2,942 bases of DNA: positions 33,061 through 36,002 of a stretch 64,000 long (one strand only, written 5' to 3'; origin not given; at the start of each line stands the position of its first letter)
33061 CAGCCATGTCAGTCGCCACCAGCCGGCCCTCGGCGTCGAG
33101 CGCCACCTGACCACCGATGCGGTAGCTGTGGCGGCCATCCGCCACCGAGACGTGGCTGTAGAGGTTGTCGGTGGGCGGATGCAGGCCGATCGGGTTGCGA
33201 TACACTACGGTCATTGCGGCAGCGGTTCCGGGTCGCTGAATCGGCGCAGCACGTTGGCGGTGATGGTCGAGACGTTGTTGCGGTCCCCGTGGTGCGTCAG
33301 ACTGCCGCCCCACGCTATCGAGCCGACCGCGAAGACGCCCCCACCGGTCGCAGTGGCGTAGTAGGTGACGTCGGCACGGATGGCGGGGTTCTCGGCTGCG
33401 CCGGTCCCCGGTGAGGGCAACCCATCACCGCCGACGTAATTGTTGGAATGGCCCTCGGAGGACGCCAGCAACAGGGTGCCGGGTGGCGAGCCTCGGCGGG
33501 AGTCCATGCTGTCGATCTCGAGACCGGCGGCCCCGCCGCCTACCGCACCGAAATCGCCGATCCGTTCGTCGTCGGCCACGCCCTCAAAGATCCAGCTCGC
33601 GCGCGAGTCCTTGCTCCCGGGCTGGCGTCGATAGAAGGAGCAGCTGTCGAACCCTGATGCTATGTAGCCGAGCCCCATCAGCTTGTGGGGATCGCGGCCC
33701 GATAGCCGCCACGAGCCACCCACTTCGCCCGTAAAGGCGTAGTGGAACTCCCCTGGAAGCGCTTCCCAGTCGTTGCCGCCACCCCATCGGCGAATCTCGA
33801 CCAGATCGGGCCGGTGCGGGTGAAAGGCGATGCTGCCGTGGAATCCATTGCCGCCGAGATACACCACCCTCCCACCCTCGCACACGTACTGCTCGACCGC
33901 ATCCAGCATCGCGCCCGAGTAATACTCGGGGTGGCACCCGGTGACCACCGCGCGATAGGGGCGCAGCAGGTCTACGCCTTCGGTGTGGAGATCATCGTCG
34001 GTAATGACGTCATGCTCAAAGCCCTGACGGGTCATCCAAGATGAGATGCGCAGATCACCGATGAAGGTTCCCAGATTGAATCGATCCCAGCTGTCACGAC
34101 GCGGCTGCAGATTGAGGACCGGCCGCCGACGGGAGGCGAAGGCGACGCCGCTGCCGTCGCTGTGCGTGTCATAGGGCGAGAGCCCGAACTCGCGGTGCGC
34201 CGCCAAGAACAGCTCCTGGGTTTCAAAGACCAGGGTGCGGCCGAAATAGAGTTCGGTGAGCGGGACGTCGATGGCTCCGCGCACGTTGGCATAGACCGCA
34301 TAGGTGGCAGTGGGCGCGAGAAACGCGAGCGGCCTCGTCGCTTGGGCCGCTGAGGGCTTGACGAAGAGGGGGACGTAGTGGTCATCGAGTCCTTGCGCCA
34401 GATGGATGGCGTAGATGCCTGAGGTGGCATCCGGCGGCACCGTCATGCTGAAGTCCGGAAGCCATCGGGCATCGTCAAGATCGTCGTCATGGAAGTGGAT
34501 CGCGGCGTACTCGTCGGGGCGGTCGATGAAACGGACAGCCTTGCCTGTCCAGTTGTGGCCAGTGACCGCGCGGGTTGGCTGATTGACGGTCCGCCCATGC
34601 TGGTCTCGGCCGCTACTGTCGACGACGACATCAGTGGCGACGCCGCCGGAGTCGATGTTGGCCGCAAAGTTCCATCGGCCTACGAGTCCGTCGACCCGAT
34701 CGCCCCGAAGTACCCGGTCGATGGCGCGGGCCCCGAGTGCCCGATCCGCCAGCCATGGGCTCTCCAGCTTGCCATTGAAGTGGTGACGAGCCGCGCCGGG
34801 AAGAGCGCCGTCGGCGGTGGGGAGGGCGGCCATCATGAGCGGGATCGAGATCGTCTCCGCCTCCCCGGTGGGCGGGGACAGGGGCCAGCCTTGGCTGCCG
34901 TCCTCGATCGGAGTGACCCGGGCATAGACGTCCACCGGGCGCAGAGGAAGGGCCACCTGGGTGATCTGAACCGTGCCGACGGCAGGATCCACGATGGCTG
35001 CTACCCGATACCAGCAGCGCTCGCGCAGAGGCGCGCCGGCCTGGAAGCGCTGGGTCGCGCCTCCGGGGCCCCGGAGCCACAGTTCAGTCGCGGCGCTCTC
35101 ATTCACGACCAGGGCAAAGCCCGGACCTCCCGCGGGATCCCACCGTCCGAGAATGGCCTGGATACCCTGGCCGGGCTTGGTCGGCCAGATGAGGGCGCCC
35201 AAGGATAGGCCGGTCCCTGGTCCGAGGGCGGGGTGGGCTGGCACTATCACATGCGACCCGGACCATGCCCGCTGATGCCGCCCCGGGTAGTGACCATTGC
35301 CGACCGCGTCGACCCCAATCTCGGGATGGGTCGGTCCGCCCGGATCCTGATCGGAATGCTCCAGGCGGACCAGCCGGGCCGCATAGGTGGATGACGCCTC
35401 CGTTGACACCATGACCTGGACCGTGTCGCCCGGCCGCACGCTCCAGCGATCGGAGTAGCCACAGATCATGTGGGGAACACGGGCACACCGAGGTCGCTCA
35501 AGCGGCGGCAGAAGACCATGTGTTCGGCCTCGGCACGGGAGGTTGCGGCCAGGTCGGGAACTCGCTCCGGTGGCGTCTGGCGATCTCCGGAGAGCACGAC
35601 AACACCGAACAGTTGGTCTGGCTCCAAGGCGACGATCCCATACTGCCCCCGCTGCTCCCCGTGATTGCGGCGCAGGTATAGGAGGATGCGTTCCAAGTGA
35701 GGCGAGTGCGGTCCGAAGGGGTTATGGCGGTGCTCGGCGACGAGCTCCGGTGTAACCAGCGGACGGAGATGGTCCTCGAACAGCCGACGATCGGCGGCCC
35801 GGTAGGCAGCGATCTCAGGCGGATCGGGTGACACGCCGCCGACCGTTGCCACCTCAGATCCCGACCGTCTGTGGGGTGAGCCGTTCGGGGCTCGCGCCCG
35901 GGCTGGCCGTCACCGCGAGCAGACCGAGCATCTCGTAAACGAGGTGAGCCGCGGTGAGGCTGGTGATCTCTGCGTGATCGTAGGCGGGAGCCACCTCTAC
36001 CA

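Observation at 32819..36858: Operon: ureohydrolase, DMFase-like small and large subunits, RidA. This is a candidate pathway for an N-substituted amide/guanidino compound.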

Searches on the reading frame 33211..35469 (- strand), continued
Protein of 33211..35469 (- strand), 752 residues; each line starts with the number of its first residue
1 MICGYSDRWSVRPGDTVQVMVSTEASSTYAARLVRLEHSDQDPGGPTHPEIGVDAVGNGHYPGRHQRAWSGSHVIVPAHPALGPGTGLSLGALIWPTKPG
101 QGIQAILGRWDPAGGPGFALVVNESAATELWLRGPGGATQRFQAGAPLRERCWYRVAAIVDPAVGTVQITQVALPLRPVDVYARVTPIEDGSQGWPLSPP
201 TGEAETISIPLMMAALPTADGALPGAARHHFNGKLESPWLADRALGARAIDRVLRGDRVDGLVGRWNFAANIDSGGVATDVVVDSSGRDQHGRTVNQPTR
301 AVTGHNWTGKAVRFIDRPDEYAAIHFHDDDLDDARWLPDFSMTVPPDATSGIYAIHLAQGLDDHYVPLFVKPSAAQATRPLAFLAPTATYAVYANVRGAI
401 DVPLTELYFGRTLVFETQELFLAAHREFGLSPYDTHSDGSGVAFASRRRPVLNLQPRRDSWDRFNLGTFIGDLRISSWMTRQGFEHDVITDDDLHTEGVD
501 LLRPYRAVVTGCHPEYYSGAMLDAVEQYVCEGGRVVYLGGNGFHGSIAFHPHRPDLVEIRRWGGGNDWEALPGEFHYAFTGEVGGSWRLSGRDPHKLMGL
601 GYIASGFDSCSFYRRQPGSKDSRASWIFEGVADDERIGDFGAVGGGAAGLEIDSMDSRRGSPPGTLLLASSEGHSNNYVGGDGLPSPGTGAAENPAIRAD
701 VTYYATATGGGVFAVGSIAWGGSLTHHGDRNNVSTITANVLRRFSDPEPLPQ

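Call 47: find_encoding_contigs(protein=P0007, flank=8000, max_places=1)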
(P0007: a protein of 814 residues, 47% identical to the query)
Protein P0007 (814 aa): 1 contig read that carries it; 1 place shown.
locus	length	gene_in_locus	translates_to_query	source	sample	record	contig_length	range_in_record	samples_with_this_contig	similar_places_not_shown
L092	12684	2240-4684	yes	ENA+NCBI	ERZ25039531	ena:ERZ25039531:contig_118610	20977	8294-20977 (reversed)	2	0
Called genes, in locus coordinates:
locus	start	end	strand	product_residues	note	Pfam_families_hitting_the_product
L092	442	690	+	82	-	PF04011:LemA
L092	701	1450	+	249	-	PF04536:TPM_phosphatase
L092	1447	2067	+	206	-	PF04536:TPM_phosphatase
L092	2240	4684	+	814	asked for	PF13385:Laminin_G_3, PF20254:DMFA2_C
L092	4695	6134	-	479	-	PF00171:Aldedh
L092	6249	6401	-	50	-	-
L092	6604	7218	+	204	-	-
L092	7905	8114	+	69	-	-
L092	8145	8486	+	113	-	-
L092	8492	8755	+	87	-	PF13358:DDE_3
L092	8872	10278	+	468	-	-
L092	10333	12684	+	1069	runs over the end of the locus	PF20703:nSTAND1, PF25201:nSTAND6 (faint)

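Call 48: search_solved_structures(query=window:33211-35469:-, show_alignments=4, max_evalue=1e-100)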
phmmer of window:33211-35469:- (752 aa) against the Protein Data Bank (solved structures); distinct sequences matched with E-value up to 1e-100: 5.
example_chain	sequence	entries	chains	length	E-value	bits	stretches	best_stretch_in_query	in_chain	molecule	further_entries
6lvb_A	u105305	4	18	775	1e-161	543.2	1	2-751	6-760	N,N-dimethylformamidase large subunit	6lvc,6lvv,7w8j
6lve_A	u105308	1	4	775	8e-161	540.3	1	2-751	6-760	N,N-dimethylformamidase large subunit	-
6lvd_A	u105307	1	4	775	2e-160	539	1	2-751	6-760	N,N-dimethylformamidase large subunit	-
8huy_A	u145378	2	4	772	4.6e-125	422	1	2-746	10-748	Chains: A,B | N-acetyl-(R)-beta-phenylalanine acylase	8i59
8i5a_A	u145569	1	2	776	4.7e-125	422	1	2-746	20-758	N-acetyl-(R)-beta-phenylalanine acylase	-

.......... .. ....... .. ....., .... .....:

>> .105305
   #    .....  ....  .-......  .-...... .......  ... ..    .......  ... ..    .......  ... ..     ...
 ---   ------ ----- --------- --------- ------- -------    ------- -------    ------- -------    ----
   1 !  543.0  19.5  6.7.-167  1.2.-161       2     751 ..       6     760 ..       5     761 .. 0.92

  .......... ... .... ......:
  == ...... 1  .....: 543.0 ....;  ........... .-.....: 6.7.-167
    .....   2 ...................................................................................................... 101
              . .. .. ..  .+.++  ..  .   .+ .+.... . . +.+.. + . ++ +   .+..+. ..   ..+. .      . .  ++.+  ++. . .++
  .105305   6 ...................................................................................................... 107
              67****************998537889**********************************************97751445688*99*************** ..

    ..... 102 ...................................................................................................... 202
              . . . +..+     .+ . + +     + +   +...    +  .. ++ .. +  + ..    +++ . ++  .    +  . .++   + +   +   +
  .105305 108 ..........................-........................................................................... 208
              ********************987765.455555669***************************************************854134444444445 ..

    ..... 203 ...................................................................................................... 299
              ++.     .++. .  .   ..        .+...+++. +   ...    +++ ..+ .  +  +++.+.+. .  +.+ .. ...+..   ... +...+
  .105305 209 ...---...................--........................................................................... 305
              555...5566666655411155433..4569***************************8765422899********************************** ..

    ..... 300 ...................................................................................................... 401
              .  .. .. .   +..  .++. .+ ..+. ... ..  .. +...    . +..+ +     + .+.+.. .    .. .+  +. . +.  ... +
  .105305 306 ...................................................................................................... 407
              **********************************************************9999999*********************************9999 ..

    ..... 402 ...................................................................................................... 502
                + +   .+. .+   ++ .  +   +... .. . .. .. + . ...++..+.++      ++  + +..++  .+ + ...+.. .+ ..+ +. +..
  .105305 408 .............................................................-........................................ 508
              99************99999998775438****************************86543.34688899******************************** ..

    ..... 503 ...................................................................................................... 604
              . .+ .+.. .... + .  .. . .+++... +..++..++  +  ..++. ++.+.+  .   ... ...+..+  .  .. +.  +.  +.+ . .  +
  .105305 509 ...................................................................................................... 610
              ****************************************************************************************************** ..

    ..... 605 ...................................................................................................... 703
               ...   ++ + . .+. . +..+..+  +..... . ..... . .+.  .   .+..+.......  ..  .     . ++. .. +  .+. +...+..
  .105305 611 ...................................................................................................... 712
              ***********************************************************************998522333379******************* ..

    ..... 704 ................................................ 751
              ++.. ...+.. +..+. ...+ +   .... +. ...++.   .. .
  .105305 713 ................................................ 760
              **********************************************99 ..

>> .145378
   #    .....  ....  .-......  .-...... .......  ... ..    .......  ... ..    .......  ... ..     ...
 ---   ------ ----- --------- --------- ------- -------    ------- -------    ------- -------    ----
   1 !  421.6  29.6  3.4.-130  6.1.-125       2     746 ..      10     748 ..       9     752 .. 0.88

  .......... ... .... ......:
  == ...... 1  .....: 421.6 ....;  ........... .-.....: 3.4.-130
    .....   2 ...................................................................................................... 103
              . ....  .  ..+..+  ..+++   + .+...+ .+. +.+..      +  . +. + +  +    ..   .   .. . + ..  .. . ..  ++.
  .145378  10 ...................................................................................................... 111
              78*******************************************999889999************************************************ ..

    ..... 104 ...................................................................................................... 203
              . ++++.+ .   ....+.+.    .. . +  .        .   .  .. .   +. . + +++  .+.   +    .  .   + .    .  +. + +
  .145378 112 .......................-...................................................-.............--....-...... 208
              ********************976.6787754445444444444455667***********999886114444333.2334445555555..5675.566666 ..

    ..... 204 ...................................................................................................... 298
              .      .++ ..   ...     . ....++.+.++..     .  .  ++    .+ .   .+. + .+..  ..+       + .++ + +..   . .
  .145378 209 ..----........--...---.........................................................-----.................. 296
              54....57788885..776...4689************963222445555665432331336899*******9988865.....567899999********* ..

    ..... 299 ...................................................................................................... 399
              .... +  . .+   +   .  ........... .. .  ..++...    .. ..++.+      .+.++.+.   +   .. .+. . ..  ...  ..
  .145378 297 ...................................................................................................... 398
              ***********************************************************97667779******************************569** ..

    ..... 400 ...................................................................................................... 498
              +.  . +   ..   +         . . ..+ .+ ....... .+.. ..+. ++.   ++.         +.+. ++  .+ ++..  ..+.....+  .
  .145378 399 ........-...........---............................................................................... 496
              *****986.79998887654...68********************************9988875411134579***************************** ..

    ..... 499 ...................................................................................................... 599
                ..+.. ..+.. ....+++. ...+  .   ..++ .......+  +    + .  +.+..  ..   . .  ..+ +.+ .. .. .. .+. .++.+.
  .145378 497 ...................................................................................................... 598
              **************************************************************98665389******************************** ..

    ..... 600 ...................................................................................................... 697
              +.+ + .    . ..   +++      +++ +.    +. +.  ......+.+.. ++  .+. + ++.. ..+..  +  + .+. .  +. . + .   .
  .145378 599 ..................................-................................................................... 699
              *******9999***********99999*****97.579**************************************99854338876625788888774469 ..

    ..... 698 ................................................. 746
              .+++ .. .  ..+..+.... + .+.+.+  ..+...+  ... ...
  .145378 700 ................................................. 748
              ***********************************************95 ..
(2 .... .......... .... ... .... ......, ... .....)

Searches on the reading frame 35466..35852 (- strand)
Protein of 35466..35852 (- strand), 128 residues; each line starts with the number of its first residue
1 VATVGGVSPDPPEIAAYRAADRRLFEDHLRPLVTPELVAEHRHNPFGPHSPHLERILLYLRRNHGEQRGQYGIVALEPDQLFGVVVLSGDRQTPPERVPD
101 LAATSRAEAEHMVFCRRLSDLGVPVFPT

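Call 4: search_protein_families(library=pfam, proteins=[window:35466-35852:-], max_evalue=0.01)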
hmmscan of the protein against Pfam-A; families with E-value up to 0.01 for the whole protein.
window:35466-35852:- (128 aa): 0 families

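Call 5: search_protein_families(library=ncbifam, proteins=[window:35466-35852:-], max_evalue=0.01)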
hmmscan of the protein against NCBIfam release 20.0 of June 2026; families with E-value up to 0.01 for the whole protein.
window:35466-35852:- (128 aa): 0 families

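Call 7: search_solved_structures(query=window:35466-35852:-, show_alignments=2, max_evalue=10)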
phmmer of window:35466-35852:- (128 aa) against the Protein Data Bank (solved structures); distinct sequences matched with E-value up to 10: 8.
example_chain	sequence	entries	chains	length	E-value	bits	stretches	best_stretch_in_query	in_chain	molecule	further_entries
6lvb_B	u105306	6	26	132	0.00022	24.7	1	34-121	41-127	N,N-dimethylformamidase small subunit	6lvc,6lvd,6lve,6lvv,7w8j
3tgo_A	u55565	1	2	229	0.24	14.8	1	9-61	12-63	UPF0169 lipoprotein yfiO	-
28jl_D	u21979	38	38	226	0.25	14.8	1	9-61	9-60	Outer membrane protein assembly factor BamD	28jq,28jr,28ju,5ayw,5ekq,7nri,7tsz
8spr_D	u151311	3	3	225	0.25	14.8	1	9-61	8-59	Outer membrane protein assembly factor BamD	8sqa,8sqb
3q5m_A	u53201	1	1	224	0.26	14.7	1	9-61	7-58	UPF0169 lipoprotein yfiO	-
5d0o_D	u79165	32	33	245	0.28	14.6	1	9-61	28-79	Outer membrane protein assembly factor BamD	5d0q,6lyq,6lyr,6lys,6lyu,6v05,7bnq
8adg_D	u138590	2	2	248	0.29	14.6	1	9-61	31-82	Outer membrane protein assembly factor BamD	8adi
5ljo_D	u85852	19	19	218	0.3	14.5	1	9-61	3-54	Outer membrane protein assembly factor BamD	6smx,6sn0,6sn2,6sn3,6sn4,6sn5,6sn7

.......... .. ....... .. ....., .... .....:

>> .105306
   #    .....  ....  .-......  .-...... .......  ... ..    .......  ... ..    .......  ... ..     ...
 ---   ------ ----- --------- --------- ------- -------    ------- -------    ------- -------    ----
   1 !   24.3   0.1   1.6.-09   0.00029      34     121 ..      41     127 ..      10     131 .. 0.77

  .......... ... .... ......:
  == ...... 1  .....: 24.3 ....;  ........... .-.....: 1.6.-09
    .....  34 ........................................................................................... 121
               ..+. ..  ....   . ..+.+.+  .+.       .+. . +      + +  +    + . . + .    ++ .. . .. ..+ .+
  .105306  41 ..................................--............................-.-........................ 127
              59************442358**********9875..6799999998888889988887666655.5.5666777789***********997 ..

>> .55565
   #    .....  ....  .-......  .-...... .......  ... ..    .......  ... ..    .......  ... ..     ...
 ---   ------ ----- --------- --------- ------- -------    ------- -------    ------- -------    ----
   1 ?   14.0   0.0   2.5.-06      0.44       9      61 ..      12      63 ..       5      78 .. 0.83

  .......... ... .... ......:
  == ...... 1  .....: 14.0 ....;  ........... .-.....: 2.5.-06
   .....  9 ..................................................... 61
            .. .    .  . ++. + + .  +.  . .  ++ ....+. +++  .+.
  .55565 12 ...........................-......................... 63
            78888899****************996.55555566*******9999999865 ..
